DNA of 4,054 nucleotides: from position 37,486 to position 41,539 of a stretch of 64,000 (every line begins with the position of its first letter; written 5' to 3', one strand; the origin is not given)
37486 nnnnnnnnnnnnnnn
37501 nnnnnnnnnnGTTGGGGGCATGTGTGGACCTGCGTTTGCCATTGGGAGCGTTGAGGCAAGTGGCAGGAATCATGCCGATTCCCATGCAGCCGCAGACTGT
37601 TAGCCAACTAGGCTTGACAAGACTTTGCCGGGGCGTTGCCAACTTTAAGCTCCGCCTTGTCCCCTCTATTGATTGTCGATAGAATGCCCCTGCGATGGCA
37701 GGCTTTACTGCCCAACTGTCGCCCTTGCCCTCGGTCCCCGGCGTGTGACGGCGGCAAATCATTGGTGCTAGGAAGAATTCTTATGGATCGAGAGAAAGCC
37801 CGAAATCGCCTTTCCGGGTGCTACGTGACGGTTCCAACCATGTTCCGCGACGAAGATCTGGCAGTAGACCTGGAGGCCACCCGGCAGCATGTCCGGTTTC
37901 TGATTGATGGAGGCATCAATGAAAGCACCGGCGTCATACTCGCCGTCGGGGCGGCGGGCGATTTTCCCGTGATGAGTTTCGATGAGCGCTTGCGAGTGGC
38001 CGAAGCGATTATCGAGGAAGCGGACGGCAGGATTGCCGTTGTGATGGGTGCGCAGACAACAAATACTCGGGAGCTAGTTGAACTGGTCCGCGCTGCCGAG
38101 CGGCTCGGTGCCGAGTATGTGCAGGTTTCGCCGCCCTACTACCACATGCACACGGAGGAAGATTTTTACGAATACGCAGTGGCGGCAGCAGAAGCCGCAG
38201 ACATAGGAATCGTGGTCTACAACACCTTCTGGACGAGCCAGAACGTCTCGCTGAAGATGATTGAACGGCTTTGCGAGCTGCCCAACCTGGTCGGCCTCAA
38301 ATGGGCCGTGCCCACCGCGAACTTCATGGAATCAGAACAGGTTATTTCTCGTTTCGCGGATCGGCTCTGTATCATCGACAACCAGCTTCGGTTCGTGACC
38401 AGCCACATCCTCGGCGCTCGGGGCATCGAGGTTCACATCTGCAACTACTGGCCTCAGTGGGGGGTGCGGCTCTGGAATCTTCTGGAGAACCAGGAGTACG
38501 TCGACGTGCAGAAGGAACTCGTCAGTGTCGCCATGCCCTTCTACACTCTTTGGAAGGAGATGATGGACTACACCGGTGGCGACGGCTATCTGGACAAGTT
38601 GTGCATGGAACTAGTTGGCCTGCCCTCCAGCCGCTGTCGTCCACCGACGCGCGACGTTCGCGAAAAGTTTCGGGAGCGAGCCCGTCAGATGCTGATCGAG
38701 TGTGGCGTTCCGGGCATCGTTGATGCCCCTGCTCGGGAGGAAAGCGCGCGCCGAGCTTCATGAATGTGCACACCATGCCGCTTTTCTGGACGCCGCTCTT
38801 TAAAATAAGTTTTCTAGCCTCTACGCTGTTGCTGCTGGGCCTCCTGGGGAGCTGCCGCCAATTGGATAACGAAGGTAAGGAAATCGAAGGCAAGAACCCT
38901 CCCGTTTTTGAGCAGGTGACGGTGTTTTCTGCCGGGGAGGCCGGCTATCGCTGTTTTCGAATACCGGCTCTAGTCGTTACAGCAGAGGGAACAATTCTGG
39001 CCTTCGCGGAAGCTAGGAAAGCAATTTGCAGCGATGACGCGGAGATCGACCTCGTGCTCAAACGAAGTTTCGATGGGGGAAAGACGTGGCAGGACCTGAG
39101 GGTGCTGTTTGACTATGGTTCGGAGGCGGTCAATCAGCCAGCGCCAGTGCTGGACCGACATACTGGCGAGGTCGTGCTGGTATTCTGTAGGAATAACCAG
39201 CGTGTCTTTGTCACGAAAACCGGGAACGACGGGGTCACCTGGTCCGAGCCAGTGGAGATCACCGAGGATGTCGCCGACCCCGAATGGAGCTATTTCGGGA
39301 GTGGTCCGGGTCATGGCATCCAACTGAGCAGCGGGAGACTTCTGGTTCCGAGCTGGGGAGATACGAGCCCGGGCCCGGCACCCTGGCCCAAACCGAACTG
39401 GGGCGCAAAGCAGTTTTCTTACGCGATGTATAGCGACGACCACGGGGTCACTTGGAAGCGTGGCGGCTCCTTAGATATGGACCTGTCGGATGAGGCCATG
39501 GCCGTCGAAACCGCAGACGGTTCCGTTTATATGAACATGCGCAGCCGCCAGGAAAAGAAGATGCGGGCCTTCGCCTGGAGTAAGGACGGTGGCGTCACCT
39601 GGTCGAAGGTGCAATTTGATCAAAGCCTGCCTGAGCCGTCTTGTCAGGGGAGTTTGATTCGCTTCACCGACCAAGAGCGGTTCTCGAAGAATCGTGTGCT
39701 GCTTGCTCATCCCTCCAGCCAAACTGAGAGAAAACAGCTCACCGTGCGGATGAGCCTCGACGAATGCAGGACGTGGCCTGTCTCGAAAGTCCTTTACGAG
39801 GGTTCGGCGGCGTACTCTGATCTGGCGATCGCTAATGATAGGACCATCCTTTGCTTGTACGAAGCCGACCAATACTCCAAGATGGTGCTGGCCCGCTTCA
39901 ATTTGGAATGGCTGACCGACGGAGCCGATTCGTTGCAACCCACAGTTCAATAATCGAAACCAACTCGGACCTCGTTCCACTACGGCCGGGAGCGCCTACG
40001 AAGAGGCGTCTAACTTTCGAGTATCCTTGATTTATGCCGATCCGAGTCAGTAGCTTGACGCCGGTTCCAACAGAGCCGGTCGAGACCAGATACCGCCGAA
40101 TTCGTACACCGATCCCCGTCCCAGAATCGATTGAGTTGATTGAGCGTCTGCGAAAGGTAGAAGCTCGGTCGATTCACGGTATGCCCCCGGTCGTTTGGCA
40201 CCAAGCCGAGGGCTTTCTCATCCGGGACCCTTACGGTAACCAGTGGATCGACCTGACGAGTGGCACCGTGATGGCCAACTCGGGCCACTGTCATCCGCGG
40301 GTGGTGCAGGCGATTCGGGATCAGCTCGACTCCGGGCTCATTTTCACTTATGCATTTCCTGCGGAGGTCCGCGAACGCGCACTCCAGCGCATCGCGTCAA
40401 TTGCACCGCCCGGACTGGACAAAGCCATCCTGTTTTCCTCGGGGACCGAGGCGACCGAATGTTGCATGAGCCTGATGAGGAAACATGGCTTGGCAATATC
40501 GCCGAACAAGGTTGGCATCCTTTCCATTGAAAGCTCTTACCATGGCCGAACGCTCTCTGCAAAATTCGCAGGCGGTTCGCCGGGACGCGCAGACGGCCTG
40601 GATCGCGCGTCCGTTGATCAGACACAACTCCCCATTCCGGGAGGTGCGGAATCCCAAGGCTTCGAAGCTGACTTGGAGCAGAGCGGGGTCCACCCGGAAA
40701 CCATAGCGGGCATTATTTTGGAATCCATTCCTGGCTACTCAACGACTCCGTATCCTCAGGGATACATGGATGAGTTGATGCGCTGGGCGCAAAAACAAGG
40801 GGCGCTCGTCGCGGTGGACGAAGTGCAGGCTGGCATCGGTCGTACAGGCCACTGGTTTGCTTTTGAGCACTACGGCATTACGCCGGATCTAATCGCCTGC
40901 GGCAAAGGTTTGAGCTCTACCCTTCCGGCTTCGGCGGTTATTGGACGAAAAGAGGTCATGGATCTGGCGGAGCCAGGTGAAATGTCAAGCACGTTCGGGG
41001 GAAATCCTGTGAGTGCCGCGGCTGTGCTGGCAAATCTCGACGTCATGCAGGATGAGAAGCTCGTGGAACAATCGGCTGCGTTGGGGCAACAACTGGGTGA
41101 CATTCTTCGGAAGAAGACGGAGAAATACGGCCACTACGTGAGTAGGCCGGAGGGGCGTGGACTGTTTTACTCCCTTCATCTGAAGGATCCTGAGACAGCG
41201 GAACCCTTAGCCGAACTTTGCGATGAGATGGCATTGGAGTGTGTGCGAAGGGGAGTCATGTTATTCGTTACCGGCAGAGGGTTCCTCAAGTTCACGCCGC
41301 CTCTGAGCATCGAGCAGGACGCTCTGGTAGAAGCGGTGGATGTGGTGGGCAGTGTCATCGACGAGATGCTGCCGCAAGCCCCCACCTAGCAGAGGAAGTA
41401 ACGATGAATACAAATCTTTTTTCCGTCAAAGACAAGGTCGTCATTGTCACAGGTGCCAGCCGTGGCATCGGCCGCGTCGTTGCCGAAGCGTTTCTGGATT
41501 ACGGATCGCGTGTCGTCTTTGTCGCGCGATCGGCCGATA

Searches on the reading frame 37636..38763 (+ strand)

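Call 88: search_protein_families(library=pfam, proteins=[window:37636-38763:+], max_evalue=0.001)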
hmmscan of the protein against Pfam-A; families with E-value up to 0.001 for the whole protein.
window:37636-38763:+ (375 aa): 1 family
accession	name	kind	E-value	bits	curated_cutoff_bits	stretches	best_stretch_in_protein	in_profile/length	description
PF00701.28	DHDPS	-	3.3e-33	115.1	22.1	1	61-353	4-286/289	Dihydrodipicolinate synthetase family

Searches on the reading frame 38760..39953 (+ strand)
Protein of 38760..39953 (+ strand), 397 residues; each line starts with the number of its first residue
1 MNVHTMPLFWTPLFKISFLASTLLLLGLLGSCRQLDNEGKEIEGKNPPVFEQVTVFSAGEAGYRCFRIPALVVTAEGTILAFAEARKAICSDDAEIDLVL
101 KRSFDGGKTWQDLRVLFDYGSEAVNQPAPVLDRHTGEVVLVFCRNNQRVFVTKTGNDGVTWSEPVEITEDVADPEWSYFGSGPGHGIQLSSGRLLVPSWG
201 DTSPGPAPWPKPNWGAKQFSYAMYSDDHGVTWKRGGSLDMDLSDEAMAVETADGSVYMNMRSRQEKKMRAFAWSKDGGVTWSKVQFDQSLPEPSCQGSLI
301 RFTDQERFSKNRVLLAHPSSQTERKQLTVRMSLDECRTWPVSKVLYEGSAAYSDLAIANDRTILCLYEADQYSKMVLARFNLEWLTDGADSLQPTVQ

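Call 88: search_protein_families(library=pfam, proteins=[window:38760-39953:+], max_evalue=0.001)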
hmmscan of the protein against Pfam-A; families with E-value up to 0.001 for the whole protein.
window:38760-39953:+ (397 aa): 6 families
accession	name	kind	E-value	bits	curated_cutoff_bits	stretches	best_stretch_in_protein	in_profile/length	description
PF13088.12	BNR_2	-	2e-31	109.8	31.4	1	77-360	1-272/277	BNR repeat-like domain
PF13859.12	BNR_3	-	4e-21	76.2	27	1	69-368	2-308/308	BNR repeat-like domain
PF02012.26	BNR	-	1.1e-07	31.1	27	0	224-234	2-12/12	BNR/Asp-box repeat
PF24316.1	Tli3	-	5.8e-07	30.3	27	0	62-114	47-100/129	T6SS Tli3 immunity protein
PF15902.12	Sortilin-Vps10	-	4.5e-06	26.2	33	0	224-341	5-111/446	Sortilin, neurotensin receptor 3,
PF21471.3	Reelin_subrepeat-B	-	4.5e-05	23.7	27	0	269-326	60-101/127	Reelin subrepeat B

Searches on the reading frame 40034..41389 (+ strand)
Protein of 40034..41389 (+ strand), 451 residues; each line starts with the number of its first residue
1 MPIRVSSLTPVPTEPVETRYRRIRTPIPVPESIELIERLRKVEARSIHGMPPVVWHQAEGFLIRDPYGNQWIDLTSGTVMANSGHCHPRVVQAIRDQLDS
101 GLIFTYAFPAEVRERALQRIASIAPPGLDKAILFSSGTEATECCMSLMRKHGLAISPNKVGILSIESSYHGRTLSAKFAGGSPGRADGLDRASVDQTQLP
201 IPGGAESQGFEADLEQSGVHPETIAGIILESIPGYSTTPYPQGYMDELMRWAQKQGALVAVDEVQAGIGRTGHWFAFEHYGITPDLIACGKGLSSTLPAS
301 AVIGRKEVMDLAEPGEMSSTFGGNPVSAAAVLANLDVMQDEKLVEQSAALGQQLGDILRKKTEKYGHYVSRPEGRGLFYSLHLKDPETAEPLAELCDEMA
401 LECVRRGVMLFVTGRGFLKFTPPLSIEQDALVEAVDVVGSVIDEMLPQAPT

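Call 88: search_protein_families(library=pfam, proteins=[window:40034-41389:+], max_evalue=0.001)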
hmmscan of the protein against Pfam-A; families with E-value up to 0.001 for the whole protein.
window:40034-41389:+ (451 aa): 1 family
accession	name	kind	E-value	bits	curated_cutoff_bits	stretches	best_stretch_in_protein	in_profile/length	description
PF00202.27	Aminotran_3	-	2.4e-81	273.9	30.5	1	50-438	8-399/403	Aminotransferase class-III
